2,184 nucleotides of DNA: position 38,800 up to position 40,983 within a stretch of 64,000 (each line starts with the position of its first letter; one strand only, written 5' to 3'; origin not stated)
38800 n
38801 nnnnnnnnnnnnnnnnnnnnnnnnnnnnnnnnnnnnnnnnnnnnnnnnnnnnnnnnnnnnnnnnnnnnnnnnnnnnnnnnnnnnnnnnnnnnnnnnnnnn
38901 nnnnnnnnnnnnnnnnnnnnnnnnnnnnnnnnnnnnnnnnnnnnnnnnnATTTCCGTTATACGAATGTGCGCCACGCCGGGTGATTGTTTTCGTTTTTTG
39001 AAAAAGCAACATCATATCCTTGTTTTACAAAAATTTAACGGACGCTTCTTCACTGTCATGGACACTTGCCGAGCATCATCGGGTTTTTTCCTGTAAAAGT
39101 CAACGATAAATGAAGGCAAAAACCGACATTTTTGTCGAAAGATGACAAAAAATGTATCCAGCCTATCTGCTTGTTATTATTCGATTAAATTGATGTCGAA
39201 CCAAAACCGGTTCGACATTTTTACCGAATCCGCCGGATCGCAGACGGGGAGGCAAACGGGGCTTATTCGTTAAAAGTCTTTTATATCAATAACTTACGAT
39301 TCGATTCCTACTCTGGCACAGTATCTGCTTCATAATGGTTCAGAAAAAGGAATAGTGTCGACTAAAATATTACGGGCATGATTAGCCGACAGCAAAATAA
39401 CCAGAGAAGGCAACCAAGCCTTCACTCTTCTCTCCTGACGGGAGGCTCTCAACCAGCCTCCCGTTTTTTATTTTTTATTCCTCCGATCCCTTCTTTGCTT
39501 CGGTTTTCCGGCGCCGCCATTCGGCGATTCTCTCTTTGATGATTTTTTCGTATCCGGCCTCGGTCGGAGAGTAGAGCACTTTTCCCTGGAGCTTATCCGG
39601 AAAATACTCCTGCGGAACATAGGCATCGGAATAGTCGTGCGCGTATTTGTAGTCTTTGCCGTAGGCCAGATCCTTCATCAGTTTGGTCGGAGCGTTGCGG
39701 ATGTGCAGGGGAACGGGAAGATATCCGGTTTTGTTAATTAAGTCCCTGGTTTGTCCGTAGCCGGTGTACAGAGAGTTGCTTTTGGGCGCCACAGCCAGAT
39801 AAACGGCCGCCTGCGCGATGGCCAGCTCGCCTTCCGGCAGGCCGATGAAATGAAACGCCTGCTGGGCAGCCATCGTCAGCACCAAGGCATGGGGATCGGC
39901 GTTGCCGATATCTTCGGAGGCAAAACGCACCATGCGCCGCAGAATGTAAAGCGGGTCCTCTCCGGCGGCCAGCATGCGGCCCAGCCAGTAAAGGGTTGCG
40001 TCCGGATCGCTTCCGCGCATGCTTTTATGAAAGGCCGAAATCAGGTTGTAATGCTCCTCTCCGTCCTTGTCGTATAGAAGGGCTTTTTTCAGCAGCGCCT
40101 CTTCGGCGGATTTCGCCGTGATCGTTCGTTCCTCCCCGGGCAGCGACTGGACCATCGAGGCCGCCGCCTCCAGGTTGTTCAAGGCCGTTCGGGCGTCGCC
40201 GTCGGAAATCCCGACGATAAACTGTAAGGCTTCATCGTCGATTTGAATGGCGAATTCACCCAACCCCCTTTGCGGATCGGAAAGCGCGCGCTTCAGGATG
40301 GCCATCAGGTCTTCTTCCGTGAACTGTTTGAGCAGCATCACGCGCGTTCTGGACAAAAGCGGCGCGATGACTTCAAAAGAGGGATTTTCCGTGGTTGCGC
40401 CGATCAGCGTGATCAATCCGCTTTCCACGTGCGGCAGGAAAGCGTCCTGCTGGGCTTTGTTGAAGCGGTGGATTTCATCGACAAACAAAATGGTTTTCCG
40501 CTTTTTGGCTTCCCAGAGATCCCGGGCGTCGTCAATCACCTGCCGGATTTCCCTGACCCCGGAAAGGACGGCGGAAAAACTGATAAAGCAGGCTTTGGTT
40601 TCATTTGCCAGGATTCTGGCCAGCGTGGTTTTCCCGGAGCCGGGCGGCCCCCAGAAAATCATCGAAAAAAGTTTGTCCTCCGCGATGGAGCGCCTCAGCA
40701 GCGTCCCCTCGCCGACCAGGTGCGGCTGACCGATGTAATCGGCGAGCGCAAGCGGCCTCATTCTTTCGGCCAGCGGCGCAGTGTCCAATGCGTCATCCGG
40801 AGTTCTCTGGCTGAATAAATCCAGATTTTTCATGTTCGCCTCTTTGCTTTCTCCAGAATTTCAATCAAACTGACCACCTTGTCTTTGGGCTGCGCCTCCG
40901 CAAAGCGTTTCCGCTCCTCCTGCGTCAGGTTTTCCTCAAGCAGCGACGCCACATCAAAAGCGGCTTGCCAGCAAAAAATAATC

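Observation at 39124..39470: Candidate sigma-54-dependent sRNA divergent from an NtrC-type two-component system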

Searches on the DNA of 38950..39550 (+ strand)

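Call 5: search_rna_families(source=window, start=38950, end=39550, threshold=evalue, max_evalue=10, show_alignments=2)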
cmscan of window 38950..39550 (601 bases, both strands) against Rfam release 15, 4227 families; matches with E-value up to 10: 5.
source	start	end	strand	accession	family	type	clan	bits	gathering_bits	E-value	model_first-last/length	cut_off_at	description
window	39219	39325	-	RF04339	Plastid-psbJ-3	Cis-reg;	CL00152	19.5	61.7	0.96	1-125/125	no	Plastid-psbJ-3 3UTR RNA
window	39381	39470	+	RF00616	LhrC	Gene; sRNA;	CL00114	19.3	110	2.6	1-111/111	no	Listeria LhrC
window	39254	39341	-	RF01170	snoU61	Gene; snRNA; snoRNA; CD-box;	CL00067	16.1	55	1.6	1-84/84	no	Small nucleolar RNA U61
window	39439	39475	-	RF01700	Collinsella-1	Gene; sRNA;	-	11.8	35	1.4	48-93/196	no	Collinsella-1 RNA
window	39305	39330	-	RF02914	DUF805b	Cis-reg;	CL00115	10.6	35.6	6.3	1-35/35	no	DUF805b RNA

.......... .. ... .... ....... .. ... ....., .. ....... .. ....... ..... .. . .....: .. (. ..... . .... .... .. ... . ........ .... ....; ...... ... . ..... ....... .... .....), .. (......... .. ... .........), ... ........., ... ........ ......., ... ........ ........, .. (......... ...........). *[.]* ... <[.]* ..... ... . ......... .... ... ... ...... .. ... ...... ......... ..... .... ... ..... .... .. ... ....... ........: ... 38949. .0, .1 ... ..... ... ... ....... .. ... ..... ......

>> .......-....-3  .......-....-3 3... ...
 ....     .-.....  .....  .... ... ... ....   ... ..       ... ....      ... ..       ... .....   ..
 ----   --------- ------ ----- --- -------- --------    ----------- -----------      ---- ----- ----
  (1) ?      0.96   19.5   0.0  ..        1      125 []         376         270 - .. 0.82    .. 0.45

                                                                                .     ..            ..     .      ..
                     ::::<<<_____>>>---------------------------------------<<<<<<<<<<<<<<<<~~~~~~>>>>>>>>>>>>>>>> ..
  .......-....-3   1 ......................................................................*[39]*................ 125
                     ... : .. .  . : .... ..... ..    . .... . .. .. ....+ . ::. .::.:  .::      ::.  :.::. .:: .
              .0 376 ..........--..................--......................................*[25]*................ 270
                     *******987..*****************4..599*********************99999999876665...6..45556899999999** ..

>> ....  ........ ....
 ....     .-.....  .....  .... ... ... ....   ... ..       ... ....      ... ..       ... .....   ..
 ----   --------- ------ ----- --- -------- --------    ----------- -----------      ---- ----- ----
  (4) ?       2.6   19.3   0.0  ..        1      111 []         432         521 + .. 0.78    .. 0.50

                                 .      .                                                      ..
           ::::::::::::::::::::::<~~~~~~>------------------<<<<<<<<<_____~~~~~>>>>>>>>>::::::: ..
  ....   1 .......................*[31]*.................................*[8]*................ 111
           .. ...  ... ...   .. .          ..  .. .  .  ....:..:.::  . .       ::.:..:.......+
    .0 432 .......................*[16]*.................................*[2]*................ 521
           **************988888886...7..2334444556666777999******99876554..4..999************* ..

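Call 20: build_rna_model(alignment_id=A1, structure=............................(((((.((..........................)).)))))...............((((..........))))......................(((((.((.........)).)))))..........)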
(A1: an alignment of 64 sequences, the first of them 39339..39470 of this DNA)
Model R1 built from alignment A1 (64 sequences, 160 columns); structure: as given.
model positions 127; base pairs 18; branch points 2; effective number of sequences 1.91; information 0.59 bits per position. Calibrated on 0.2 Mb of random sequence (short: E-values are rough).
structure used (alignment columns):
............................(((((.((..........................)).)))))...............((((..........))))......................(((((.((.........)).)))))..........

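Call 21: search_with_rna_model(model_id=R1, source=window, max_evalue=10, filters=off, show_alignments=1)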
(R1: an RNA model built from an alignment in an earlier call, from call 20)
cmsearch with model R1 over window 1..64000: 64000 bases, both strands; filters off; matches with E-value up to 10: 12.
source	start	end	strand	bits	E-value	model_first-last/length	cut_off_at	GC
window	39340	39470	+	123.5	7.3e-30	1-127/127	no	0.46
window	39363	39478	-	14.1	0.053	1-127/127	no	0.44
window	32479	32572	-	11.1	0.31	1-127/127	no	0.5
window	14037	14143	-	9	1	1-127/127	no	0.57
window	39117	39224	+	7.3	2.7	1-127/127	no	0.34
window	32319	32437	+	6.9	3.6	1-127/127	no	0.44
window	1435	1533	+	6.7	3.9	1-127/127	no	0.39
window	50410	50508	-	6.1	5.8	1-127/127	no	0.42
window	52993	53089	-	5.7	7.2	1-127/127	no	0.46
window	57907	58040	+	5.3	9.1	1-127/127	no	0.4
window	41348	41372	+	5.2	9.4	1-127/127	no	0.24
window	53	73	-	5.1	9.9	24-44/127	no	0.33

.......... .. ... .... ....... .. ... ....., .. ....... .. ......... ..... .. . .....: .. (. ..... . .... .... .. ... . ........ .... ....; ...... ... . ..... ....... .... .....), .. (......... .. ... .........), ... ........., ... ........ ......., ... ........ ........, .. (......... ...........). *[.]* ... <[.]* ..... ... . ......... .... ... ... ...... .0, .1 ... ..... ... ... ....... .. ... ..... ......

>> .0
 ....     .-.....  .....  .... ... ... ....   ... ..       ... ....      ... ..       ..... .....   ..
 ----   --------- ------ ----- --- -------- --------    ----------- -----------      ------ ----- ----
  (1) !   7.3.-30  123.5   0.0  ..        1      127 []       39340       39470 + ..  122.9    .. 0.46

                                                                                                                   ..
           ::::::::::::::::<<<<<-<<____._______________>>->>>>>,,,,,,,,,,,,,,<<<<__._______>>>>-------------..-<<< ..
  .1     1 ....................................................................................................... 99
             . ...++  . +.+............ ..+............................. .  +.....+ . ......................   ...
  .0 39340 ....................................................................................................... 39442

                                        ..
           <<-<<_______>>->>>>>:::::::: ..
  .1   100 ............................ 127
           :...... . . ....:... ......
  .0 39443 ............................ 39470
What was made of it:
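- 39340..39470 (+): Small non-coding RNA, about 130 nt. The 5' end is inferred from promoter geometry; the 3' end is the terminator U-run. Covariance model scores 123.5 bits here and finds no second copy in the window (call 21).
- Tried and rejected: None; the next best covariance-model hit scores 14 bits or less (call 21).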

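Call 55: search_with_rna_model(model_id=R1, sources=[L165, L166, L167, L168, L169, L170, L171, L172, L173, L174, L175, L176, L177, L178, L179, L180, L181, L182, L183, L184, L185, L186, L187, L188, L189, L190, L191, L192, L193, L194, L195, L196, L197, L198, L199, L200, L201, L202, L203, L204, L205, L206, L207, L208, L209, L210, L211, L212, L213, L214, L215, L216, L217, L218, L219, L220, L221, L222, L223, L224, L225, L226, L227, L228, L229, L230, L231, L232, L233, L234, L235, L236, L237, L238, L239, L240, L241, L242, L243, L244, L245, L246, L247, L248, L249, L250, L251, L252, L253, L254, L255, L256, L257, L258, L259, L260, L261, L262, L263, L264], max_evalue=0.001, make_alignment=true)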
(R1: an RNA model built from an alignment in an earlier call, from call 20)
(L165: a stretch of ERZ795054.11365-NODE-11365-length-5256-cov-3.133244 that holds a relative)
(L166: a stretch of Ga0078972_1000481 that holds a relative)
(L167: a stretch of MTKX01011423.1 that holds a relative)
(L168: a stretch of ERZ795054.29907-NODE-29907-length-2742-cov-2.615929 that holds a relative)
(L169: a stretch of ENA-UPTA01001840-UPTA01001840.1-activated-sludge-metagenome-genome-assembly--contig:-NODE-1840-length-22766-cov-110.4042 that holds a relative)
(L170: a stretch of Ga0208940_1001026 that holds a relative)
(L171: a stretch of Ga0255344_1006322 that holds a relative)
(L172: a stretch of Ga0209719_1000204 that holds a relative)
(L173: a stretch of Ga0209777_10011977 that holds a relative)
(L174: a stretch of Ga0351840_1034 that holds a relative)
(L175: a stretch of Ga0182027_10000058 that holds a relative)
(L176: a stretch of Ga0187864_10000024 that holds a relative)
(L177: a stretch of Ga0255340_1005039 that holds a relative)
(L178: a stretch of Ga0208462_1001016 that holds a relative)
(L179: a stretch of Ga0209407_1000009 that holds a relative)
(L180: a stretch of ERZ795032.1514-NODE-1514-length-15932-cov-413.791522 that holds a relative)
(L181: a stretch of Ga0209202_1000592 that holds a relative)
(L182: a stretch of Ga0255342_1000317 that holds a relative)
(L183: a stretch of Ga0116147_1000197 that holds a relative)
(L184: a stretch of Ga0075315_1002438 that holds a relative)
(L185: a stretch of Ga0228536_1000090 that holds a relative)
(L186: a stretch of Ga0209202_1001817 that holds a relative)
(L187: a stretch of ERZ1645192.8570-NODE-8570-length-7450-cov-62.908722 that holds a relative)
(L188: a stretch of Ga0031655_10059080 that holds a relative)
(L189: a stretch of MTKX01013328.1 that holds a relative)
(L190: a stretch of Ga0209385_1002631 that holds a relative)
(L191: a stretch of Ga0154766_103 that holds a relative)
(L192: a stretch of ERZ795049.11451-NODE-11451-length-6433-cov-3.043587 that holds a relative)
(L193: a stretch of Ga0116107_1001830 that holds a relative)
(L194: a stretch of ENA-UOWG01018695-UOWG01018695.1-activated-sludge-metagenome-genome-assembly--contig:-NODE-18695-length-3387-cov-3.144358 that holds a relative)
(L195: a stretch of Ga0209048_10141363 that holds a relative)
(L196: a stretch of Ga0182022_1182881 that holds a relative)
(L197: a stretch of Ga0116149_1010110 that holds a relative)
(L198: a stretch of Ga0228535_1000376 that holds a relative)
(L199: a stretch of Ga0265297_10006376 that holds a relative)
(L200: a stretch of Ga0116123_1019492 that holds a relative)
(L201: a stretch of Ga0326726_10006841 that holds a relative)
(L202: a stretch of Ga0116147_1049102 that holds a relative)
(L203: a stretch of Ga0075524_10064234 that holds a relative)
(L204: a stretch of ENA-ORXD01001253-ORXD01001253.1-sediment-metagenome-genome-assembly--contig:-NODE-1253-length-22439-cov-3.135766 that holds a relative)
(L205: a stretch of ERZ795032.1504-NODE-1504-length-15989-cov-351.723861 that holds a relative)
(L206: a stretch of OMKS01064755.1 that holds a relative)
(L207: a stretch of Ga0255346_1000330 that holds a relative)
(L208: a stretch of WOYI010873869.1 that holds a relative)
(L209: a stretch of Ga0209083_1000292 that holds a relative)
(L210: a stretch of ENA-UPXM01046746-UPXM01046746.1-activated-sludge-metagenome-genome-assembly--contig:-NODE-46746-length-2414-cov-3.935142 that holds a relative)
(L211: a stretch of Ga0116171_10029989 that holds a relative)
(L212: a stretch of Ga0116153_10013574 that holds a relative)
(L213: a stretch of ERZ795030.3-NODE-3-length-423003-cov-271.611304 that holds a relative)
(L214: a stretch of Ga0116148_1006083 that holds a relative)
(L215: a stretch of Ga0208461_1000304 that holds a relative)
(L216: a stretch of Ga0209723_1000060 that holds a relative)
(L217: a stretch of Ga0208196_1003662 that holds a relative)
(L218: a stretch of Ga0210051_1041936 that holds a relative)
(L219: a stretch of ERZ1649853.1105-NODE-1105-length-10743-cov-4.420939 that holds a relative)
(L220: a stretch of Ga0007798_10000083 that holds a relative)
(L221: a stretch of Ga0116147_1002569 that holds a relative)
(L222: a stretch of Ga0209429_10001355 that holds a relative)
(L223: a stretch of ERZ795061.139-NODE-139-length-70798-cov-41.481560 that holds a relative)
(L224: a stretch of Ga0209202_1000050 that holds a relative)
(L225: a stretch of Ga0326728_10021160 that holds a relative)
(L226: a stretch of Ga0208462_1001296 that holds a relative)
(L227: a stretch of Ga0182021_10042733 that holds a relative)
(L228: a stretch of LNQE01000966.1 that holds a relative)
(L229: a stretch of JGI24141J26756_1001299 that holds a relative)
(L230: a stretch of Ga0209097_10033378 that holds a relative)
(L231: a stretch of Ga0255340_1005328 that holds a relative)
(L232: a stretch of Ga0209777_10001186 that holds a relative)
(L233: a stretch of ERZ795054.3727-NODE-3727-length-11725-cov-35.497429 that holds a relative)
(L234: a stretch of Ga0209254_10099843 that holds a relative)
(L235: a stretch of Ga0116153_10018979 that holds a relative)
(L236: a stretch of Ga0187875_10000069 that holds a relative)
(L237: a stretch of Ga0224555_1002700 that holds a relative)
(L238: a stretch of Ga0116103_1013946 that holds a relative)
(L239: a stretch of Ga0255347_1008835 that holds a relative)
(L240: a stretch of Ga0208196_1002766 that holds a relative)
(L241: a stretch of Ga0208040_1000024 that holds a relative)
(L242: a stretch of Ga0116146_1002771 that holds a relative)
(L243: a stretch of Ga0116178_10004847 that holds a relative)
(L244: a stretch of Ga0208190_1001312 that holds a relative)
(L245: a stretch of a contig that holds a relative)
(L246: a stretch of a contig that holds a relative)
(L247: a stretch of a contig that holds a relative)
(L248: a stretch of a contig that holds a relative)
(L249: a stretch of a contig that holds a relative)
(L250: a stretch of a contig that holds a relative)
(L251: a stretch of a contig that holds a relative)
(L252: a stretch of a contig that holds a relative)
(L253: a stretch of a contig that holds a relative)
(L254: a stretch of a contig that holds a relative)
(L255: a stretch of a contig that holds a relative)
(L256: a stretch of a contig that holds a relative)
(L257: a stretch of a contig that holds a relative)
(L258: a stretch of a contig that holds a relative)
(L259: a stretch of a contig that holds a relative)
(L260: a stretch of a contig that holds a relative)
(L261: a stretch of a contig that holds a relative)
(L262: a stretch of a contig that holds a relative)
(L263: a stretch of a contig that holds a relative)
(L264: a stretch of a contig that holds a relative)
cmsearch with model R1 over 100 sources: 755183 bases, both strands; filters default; matches with E-value up to 0.001: 100.
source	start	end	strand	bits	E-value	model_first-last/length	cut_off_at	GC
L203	742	872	-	137.1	3e-32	1-127/127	no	0.44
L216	5800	5928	-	133.8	2.1e-31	1-127/127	no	0.45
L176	1376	1501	-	133.5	2.5e-31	1-127/127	no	0.45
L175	5446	5571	+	133.4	2.6e-31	1-127/127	no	0.44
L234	206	331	-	132.7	4e-31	1-127/127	no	0.45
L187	4112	4242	-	132.6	4.2e-31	1-127/127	no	0.47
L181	14239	14369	-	131.3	9e-31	1-127/127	no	0.47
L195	843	968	+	130.7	1.3e-30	1-127/127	no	0.44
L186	5526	5656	-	130.2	1.7e-30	1-127/127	no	0.47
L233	5620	5750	+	130.2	1.7e-30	1-127/127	no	0.47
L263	1856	1986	+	130.2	1.7e-30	1-127/127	no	0.47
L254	4422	4552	+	129.8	2.1e-30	1-127/127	no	0.47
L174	1972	2100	-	129.4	2.7e-30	1-127/127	no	0.43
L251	920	1045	-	129.2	3.1e-30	1-127/127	no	0.42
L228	3163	3289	-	128.9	3.7e-30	1-127/127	no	0.43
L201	4313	4438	+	128.8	3.8e-30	1-127/127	no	0.46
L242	2092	2222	-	128.7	4.1e-30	1-127/127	no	0.48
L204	6521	6647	+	128.5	4.5e-30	1-127/127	no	0.47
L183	199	329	+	128.4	4.7e-30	1-127/127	no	0.45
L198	10240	10362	-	128.1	5.9e-30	1-127/127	no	0.37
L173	6638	6765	+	127.9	6.5e-30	1-127/127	no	0.41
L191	5642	5766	-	126.6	1.4e-29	1-127/127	no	0.44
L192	3401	3526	+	126.4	1.5e-29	1-127/127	no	0.41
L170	2141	2271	+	126.2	1.7e-29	1-127/127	no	0.44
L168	1293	1423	+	125.6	2.5e-29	1-127/127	no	0.45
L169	1737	1867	+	125.6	2.5e-29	1-127/127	no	0.45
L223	7403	7533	-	125.6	2.5e-29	1-127/127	no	0.45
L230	610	740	-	125.6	2.5e-29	1-127/127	no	0.45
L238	625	752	+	125.6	2.6e-29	1-127/127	no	0.42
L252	258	383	+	124.8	4.1e-29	1-127/127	no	0.4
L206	1133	1257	-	123.6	8e-29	1-127/127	no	0.45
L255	4286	4410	+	123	1.2e-28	1-127/127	no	0.44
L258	7980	8105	+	122.8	1.3e-28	1-127/127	no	0.5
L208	10080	10206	+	122.7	1.4e-28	1-127/127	no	0.43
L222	10618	10746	-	122.6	1.5e-28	1-127/127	no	0.43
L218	2948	3074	+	122.4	1.6e-28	1-127/127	no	0.42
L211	1229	1355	+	122.2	1.8e-28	1-127/127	no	0.48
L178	3276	3402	-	122.2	1.8e-28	1-127/127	no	0.47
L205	300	426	+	122.2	1.8e-28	1-127/127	no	0.47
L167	2940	3071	+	122.1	2e-28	1-127/127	no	0.48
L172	129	260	+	122.1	2e-28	1-127/127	no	0.48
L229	1753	1881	-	122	2e-28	1-127/127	no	0.43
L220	8380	8508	+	122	2.1e-28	1-127/127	no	0.43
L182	3016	3140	-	121.4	3e-28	1-127/127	no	0.38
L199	8680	8807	-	121.3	3.1e-28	1-127/127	no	0.44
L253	4496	4620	-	120.5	5.1e-28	1-127/127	no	0.45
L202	1713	1842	-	119.9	7e-28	1-127/127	no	0.47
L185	912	1036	-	119.8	7.3e-28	1-127/127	no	0.39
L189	2041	2165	+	119.8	7.3e-28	1-127/127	no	0.39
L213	7942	8066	-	119.8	7.3e-28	1-127/127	no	0.39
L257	731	855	+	119.8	7.3e-28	1-127/127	no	0.39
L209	5531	5659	-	119.6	8.3e-28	1-127/127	no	0.42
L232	1012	1139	+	119.5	9e-28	1-127/127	no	0.41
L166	280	406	+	118.9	1.2e-27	1-127/127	no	0.42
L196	105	232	+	118.6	1.5e-27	1-127/127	no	0.41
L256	9223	9350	-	118.3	1.8e-27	1-127/127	no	0.41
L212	3992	4116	-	117.9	2.3e-27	1-127/127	no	0.42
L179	9918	10041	-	117.9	2.3e-27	1-127/127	no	0.44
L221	4272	4395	+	117.9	2.3e-27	1-127/127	no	0.44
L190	7577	7701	-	117.8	2.4e-27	1-127/127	no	0.42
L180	6123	6250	-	117.5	2.9e-27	1-127/127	no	0.49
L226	2214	2341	-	117.5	2.9e-27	1-127/127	no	0.49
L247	1550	1677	-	116.4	5.6e-27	1-127/127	no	0.42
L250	586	713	-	116.4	5.6e-27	1-127/127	no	0.42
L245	4668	4799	+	115.9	7.2e-27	1-127/127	no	0.45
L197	2188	2317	-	115.6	8.8e-27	1-127/127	no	0.41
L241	2585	2714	-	115.6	8.8e-27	1-127/127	no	0.41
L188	762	890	+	115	1.3e-26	1-127/127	no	0.4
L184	1565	1690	+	114.9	1.3e-26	1-127/127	no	0.4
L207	10720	10848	+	113.8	2.6e-26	1-127/127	no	0.43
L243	8247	8375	+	113.8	2.6e-26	1-127/127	no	0.43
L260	1794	1922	+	113.8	2.6e-26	1-127/127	no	0.43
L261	12567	12695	-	113.8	2.6e-26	1-127/127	no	0.43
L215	3646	3771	+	112.8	4.5e-26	1-127/127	no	0.42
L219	1821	1945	-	112.6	5.2e-26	1-127/127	no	0.43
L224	2168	2292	-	112.6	5.2e-26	1-127/127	no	0.43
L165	4143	4270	-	111.7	8.9e-26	1-127/127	no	0.45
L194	1046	1173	+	111.7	8.9e-26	1-127/127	no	0.45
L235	1042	1169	+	111.7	8.9e-26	1-127/127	no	0.45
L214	2709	2834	+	110.5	1.8e-25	1-127/127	no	0.44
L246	7624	7746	-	107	1.4e-24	1-127/127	no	0.44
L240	6733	6859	-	106.8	1.5e-24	1-127/127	no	0.46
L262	1087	1213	-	106.8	1.5e-24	1-127/127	no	0.46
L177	4163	4291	+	106.2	2.2e-24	1-127/127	no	0.47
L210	2153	2281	+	106.2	2.2e-24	1-127/127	no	0.47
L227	459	583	-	105.9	2.6e-24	1-127/127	no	0.43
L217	8416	8544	-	105.6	3.1e-24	1-127/127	no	0.46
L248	4689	4813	+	104.6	5.6e-24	1-127/127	no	0.42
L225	11731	11852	-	102.9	1.5e-23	1-127/127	no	0.41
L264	5676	5797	-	102.9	1.5e-23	1-127/127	no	0.41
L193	6364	6485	+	101.6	3.2e-23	1-127/127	no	0.42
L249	5767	5888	+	101.6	3.2e-23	1-127/127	no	0.42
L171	3797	3926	+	100.5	6.3e-23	1-127/127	no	0.45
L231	3797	3926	+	100.5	6.3e-23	1-127/127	no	0.45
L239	3797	3926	+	100.5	6.3e-23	1-127/127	no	0.45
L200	93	214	+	98.8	1.7e-22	1-127/127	no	0.43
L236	8066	8187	+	98.2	2.3e-22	1-127/127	no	0.43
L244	6678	6799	-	98.2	2.3e-22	1-127/127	no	0.43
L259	1345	1446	+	90.5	2.2e-20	1-102/127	3'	0.4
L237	5124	5208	+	80.4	8.1e-18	1-85/127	3'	0.36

Alignment A3: 100 matches aligned to the model, 144 columns, each read 5' to 3' on its own strand. Consensus structure (alignment columns), stored with it:
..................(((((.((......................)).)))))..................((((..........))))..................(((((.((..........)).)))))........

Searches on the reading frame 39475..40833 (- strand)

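Call 4: search_protein_families(library=pfam, proteins=[window:39475-40833:-])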
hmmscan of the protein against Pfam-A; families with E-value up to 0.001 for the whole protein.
window:39475-40833:- (452 aa): 14 families
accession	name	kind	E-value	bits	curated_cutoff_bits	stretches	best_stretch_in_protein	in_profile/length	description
PF12002.13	MgsA_C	-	5.6e-68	228.5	27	1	274-439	1-166/167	MgsA AAA+ ATPase C terminal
PF16193.11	AAA_assoc_2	-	1.4e-27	96.2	34.3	1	195-273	4-81/81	AAA C-terminal domain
PF00004.35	AAA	-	5.2e-16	59.7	21.2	1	58-164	1-124/131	ATPase family associated with various cellular activities (AAA)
PF05496.18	RuvB_N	-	1.2e-13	51.6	27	1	25-143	1-115/159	Holliday junction DNA helicase RuvB P-loop domain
PF20720.3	nSTAND3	-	2e-06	28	27.2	1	59-144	21-95/155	Novel STAND NTPase 3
PF07728.20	AAA_5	-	4.1e-05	24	22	1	58-139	2-93/139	AAA domain (dynein-related subfamily)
PF13207.12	AAA_17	-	8e-05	23.4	27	1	62-111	2-51/136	AAA domain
PF13401.12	AAA_22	-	9.1e-05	23.2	27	0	58-105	8-59/130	AAA domain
PF13671.12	AAA_33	-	0.00013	22.7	27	1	59-101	3-44/143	AAA domain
PF13238.12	AAA_18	-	0.00016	22.6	29.4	1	61-128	4-55/128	AAA domain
PF01078.27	Mg_chelatase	-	0.00016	21.6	20.3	0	56-76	23-43/207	Magnesium chelatase, subunit ChlI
PF13173.12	AAA_14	-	0.00023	21.6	27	1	59-128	6-78/129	AAA domain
PF13191.12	AAA_16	-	0.00034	21.6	32.6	0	61-199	30-139/167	AAA ATPase domain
PF00158.32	Sigma54_activat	-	0.00034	20.8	20.2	0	113-177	94-159/168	Sigma-54 interaction domain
